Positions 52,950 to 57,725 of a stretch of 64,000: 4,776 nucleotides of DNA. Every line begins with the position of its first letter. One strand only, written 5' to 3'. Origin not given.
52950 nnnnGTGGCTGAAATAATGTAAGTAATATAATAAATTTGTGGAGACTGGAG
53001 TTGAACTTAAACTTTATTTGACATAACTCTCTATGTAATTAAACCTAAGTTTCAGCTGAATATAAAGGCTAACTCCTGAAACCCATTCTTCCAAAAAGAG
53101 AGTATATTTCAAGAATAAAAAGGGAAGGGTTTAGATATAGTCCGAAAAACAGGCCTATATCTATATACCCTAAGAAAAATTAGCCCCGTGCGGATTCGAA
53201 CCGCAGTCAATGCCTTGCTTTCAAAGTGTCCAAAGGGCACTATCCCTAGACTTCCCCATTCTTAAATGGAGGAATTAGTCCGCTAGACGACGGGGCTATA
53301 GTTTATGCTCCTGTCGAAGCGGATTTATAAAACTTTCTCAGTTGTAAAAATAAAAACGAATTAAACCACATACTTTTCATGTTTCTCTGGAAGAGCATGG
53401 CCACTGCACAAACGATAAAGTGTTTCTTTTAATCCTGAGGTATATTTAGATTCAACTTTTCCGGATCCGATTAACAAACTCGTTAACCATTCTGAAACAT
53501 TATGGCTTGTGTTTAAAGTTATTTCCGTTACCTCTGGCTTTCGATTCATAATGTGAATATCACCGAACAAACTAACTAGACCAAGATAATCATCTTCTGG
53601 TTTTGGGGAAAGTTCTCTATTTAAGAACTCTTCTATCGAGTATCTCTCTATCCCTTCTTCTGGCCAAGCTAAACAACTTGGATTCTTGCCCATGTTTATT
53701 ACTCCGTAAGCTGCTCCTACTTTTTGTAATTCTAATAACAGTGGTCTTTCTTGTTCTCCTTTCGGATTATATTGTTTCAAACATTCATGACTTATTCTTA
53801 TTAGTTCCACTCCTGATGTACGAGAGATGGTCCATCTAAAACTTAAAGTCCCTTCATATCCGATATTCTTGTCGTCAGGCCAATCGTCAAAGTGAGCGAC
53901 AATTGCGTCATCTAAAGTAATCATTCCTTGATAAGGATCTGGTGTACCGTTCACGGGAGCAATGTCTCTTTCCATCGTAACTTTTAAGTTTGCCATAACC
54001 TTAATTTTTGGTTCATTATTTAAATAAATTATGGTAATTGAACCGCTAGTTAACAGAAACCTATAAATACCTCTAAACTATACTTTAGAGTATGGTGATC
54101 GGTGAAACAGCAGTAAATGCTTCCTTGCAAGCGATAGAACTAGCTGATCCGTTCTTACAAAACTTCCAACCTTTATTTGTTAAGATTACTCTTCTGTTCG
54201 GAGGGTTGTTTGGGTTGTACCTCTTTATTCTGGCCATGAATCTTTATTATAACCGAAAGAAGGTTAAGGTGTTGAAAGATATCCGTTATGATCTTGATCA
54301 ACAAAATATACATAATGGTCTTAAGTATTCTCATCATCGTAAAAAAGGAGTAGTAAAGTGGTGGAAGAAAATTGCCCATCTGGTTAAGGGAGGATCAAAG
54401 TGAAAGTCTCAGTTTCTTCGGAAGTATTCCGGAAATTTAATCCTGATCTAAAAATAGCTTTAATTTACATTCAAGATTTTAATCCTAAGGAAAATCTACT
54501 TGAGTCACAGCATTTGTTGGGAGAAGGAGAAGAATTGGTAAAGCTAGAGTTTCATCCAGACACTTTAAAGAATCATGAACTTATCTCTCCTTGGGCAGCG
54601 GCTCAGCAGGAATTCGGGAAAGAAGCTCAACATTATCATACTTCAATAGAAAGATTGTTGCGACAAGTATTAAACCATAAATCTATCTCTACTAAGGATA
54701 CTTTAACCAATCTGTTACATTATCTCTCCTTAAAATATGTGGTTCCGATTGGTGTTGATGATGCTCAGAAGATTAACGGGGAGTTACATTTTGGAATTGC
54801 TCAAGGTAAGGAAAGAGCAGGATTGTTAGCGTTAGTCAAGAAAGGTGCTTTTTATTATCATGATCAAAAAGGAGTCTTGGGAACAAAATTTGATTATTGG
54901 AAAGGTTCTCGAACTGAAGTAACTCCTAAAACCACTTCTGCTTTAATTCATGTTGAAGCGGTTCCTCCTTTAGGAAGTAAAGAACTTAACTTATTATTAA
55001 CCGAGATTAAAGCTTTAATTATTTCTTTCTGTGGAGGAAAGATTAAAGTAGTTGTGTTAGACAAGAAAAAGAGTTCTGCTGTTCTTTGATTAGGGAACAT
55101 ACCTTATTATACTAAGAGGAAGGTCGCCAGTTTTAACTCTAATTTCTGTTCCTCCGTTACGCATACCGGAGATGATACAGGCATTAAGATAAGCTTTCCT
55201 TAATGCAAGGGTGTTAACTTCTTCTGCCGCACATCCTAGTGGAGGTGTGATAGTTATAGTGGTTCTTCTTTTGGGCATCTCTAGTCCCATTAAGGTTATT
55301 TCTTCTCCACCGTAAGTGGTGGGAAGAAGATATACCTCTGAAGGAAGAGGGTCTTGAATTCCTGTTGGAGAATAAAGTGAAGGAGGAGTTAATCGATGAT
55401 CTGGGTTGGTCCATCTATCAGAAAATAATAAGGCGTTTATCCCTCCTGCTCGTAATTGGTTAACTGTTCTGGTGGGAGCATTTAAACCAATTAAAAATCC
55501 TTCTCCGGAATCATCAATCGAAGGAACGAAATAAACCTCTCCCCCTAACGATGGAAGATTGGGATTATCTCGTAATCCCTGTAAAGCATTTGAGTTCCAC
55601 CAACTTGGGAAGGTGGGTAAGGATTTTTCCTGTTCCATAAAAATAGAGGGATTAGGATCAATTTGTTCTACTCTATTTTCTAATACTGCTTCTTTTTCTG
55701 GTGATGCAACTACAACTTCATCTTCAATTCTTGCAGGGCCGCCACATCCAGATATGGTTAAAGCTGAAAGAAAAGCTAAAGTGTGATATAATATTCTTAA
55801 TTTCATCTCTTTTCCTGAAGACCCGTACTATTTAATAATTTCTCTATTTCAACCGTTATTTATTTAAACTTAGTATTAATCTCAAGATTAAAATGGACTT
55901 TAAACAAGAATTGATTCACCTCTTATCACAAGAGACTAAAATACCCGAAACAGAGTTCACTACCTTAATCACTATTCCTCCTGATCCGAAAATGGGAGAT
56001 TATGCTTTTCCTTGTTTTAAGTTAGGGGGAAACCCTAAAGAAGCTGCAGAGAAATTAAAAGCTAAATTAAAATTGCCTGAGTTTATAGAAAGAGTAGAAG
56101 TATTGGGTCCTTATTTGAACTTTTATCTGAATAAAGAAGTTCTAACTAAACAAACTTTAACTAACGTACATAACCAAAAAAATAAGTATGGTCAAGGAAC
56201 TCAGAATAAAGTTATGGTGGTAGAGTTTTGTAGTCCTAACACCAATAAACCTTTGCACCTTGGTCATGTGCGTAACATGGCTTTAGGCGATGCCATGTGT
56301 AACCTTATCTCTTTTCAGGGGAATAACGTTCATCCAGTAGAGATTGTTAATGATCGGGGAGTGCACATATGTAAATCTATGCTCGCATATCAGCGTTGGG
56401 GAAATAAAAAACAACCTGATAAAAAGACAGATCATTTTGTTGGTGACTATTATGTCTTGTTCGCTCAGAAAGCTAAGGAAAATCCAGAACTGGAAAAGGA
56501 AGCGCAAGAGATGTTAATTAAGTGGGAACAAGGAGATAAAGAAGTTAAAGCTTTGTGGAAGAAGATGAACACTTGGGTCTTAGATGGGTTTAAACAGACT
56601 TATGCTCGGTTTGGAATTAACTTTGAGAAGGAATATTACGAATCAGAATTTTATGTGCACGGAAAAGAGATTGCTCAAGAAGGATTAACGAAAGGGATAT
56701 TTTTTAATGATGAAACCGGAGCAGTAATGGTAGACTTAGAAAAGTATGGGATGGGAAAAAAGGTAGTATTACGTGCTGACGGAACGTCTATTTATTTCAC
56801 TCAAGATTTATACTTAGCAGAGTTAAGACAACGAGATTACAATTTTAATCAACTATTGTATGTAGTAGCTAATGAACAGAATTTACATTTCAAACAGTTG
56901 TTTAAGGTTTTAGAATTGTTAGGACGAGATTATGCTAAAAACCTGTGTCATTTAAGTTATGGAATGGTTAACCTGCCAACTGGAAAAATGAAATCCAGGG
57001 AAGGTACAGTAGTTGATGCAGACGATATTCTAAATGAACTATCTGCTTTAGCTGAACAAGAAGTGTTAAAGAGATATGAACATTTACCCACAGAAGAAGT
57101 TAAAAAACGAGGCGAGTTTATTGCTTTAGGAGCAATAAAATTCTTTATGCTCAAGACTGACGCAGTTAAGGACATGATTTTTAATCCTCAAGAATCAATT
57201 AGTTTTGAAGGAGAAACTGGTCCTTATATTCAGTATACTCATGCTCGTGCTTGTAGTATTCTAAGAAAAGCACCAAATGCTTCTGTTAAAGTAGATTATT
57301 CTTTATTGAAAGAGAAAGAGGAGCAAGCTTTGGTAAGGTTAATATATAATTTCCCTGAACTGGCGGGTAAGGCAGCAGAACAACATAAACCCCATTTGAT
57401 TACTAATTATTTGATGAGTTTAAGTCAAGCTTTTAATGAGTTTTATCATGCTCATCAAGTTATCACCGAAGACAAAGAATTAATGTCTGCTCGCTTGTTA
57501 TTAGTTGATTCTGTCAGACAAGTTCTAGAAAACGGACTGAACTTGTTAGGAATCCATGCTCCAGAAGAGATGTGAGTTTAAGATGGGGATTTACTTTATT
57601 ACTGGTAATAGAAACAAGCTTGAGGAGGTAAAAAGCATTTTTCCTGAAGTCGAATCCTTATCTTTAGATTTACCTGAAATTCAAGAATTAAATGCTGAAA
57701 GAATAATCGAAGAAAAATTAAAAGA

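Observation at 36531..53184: Complete casposon with perfect 45-bp TIRs and a 14-bp TSD, inserted at the 3' end of tRNA-Gln(UUG)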

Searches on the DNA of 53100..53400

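Call 8: search_rna_families(source=window, start=53100, end=53400, threshold=evalue, max_evalue=10, show_alignments=3)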
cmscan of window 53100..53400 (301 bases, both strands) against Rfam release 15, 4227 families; matches with E-value up to 10: 5.
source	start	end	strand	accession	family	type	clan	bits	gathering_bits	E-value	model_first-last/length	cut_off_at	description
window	53143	53266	-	RF02435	SpF41_sRNA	Gene; sRNA;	-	21.5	52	0.35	1-105/105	no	Streptococcus sRNA SpF41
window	53333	53393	-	RF00086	SNORD27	Gene; snRNA; snoRNA; CD-box;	-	15.4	52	8.4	1-71/71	no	Small nucleolar RNA SNORD27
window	53167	53230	-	RF00030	RNase_MRP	Gene; ribozyme;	CL00002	12.8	50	0.081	1-266/266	no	RNase MRP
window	53373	53382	-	RF02098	DGCR5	Gene; lncRNA;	-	12.3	50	8.9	40-49/49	no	DiGeorge syndrome critical region gene 5 conserved region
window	53327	53400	+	RF02545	SSU_trypano_mito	Gene; rRNA;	CL00111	10.7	60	7.9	1-74/623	3'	Trypanosomatid mitochondrial small subunit ribosomal RNA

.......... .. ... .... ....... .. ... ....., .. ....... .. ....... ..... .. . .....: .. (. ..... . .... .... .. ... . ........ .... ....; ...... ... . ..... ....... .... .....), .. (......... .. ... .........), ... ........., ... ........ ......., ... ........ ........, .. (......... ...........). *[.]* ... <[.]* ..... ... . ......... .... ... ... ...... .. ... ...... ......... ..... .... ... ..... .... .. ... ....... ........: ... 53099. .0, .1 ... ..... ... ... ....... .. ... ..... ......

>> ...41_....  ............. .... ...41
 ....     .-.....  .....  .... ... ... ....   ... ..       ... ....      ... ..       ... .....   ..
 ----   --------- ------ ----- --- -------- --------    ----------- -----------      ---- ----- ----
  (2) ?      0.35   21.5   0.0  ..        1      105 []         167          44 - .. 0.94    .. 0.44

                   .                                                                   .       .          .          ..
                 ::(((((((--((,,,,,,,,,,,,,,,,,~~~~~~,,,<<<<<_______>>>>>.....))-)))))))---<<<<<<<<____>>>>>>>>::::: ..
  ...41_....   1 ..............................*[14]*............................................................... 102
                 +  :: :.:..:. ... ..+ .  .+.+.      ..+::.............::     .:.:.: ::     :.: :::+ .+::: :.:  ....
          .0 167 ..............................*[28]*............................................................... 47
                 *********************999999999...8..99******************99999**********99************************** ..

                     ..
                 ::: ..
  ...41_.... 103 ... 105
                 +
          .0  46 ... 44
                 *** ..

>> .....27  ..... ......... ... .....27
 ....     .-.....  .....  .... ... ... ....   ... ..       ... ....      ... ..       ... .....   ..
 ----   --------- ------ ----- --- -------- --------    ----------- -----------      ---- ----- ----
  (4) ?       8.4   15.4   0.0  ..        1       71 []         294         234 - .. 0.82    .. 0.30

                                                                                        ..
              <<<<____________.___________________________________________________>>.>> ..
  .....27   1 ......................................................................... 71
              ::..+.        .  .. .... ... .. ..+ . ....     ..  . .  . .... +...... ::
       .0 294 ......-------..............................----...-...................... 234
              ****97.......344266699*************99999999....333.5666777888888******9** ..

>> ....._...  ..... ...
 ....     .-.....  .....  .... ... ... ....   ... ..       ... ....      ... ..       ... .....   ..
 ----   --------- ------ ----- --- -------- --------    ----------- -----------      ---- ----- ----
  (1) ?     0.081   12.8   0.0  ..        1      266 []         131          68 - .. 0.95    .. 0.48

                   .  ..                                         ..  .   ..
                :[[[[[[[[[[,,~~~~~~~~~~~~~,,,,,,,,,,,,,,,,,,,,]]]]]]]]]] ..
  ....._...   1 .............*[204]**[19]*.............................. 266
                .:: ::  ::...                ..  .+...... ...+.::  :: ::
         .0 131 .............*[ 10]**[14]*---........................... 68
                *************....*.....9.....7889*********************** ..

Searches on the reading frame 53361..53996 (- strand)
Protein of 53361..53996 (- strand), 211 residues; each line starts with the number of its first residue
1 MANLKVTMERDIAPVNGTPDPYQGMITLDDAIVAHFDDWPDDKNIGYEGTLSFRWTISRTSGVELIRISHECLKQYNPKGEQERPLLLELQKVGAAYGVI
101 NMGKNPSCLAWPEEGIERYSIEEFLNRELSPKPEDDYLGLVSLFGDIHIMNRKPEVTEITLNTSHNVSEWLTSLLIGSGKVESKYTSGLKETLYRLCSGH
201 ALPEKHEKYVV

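Call 25: find_encoding_contigs(protein=window:53361-53996:-, flank=4000, max_places=10)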
Protein window:53361-53996:- (211 aa): 3 contigs read that carry it; 2 places shown.
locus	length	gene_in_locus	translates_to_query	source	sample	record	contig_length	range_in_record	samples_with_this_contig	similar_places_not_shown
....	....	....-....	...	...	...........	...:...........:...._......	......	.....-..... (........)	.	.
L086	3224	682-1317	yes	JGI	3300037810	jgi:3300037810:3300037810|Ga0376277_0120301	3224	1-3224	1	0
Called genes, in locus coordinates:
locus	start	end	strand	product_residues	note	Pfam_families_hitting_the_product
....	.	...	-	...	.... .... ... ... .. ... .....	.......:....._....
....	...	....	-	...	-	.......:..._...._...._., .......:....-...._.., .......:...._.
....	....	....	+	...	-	-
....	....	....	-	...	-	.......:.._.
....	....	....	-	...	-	-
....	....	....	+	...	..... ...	-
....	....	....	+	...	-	-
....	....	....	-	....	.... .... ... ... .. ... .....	-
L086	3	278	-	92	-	?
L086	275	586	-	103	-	-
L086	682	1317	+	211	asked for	-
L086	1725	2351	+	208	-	-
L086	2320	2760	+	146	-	-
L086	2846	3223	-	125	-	?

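Call 111: search_protein_families(library=pfam, proteins=[window:53361-53996:-], max_evalue=0.00001)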
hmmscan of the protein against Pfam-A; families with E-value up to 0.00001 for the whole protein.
window:53361-53996:- (211 aa): 0 families

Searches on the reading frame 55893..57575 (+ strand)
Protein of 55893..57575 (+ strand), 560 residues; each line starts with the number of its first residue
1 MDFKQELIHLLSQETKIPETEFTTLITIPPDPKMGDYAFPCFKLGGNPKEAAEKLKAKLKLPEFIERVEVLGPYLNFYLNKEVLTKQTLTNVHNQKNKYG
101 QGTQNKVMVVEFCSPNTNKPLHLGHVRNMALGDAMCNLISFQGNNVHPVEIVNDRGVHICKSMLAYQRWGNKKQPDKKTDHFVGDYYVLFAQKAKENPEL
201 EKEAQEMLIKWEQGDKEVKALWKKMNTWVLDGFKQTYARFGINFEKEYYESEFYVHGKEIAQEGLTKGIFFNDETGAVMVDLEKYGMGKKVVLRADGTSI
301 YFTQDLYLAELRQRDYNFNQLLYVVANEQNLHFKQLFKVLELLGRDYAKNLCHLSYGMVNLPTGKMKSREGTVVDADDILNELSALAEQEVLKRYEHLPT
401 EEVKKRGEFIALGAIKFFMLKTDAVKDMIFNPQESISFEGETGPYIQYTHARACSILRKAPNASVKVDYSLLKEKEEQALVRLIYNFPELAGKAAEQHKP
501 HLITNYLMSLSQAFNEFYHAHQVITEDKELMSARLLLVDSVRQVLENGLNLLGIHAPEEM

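Call 20: find_related_loci(query=window:55893-57575:+, collection=genome_contigs, flank=10000)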
Query window:55893-57575:+ (560 aa) in genome_contigs; peptide patterns used: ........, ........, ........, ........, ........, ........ (x = any residue, [..] = any of these).
210 stretches matched a pattern; 174 encode a relative of the query (tblastn E <= 1e-3); the best 80 are kept; 80 distinct loci.
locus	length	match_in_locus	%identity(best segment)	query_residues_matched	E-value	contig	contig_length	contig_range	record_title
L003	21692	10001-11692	76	1-560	0e+0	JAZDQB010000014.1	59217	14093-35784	MAG: Candidatus Woesearchaeota archaeon isolate MEGAHIT-group-0.97 k141_7858304, whole genome shotgun sequence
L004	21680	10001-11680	64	1-560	0e+0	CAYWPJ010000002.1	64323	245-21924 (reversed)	MAG TPA_asm: uncultured Methanosarcinales archaeon isolate binchicken_co266_71 genome assembly, contig: NODE_975_length_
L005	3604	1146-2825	64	1-560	0e+0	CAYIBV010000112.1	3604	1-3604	MAG TPA_asm: uncultured Methanosarcinales archaeon isolate ERP119705_co19_921 genome assembly, contig: NODE_46006_length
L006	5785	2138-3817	63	1-560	0e+0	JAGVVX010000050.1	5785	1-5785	MAG: Candidatus Aenigmatarchaeota archaeon isolate RIFCSPHIGHO2_01_FULL_AR5_44_11 rifcsphigho2_01_scaffold_43463, whole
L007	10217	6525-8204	63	1-560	0e+0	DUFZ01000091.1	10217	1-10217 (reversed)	MAG TPA_asm: Candidatus Woesearchaeota archaeon isolate UBA10194 contig_23687, whole genome shotgun sequence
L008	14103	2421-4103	64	1-560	0e+0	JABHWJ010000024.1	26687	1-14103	MAG: Candidatus Woesearchaeota archaeon isolate SI047_bin129 k141_494864, whole genome shotgun sequence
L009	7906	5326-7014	63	1-560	0e+0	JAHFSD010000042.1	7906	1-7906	MAG: archaeon isolate nzgw59 NODE_24140_length_7907_cov_4.131261, whole genome shotgun sequence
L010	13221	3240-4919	62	1-560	0e+0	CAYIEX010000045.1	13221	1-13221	MAG TPA_asm: uncultured Methanosarcinales archaeon isolate ERP119705_co19_971 genome assembly, contig: NODE_4485_length_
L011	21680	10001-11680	62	1-560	0e+0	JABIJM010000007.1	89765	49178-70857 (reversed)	MAG: Candidatus Woesearchaeota archaeon isolate SI054_bin25 k141_260662, whole genome shotgun sequence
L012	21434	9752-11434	63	1-560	0e+0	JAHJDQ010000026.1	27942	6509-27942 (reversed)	MAG: Nanoarchaeota archaeon isolate Modern_marine.mb.67 Modern_marine.mb.67_k141_278682, whole genome shotgun sequence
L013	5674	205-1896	62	1-560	0e+0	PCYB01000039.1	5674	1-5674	MAG: Candidatus Woesearchaeota archaeon CG10_big_fil_rev_8_21_14_0_10_36_11 CG10_8_21_14_0.10_scaffold_16974_c, whole ge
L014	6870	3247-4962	62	1-560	0e+0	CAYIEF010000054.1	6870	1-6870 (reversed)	MAG TPA_asm: uncultured Methanosarcinales archaeon isolate ERP119705_co19_172 genome assembly, contig: NODE_14237_length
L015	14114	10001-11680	61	1-560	0e+0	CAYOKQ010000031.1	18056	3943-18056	MAG TPA_asm: uncultured Methanosarcinales archaeon isolate binchicken_co125_1105 genome assembly, contig: NODE_6288_leng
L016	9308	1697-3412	62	1-560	0e+0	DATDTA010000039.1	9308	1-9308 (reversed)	MAG TPA_asm: Candidatus Nanoarchaeia archaeon isolate SMAG_U8017 k141_1198169, whole genome shotgun sequence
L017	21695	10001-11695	62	1-560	0e+0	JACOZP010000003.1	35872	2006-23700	MAG: Candidatus Woesearchaeota archaeon isolate NC_groundwater_208_Ag_S-0.1um_42_19 S4_GD2017_2_S1_scaffold_1444, whole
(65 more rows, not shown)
